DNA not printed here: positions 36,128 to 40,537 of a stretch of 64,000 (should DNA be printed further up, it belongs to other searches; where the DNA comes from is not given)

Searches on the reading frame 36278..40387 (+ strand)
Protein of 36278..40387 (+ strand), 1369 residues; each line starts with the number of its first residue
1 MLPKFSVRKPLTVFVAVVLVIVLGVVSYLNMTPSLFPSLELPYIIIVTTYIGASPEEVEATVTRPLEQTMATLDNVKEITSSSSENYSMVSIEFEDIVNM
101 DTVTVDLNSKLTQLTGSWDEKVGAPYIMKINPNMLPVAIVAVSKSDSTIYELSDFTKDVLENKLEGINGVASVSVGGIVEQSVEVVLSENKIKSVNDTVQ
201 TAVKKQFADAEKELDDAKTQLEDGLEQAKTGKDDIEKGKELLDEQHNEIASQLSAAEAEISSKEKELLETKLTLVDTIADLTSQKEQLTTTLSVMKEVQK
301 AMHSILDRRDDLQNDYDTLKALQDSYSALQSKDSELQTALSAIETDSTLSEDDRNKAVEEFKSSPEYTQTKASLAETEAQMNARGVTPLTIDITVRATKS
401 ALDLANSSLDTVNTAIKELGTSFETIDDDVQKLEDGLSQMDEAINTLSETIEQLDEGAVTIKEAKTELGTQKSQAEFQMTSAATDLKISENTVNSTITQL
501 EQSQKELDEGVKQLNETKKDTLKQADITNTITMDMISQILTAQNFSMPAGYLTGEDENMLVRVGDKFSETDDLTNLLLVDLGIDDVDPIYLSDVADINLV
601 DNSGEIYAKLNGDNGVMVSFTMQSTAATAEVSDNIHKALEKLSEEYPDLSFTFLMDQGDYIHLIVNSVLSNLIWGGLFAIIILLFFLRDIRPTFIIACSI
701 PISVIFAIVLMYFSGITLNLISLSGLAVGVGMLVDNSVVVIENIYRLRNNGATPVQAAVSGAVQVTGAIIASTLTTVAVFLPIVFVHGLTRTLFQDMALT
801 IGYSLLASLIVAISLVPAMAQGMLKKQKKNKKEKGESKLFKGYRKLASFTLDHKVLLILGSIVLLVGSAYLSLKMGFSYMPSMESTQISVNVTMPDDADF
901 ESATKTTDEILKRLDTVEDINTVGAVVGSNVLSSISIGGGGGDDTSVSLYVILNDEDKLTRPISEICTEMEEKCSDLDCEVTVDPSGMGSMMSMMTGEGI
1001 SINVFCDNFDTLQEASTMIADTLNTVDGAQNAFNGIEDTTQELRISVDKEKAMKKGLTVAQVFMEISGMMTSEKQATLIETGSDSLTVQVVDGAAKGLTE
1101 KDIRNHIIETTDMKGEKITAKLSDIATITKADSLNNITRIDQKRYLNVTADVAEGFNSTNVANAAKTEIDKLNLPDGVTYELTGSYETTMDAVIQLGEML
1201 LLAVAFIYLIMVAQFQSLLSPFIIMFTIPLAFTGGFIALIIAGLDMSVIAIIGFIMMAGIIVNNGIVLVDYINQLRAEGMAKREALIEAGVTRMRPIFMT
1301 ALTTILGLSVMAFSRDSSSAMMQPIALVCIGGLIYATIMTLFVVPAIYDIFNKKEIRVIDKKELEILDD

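Call 11: search_protein_families(library=pfam, proteins=[window:36278-40387:+], max_evalue=0.001)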
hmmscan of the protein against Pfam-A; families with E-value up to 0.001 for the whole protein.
window:36278-40387:+ (1369 aa): 2 families
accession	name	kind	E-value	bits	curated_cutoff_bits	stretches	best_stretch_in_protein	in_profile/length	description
PF00873.25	ACR_tran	-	2e-196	655.2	28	2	531-1351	198-1020/1021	AcrB/AcrD/AcrF family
PF03176.21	MMPL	-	1.7e-11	44.1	20.5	2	1082-1352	25-303/333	MMPL family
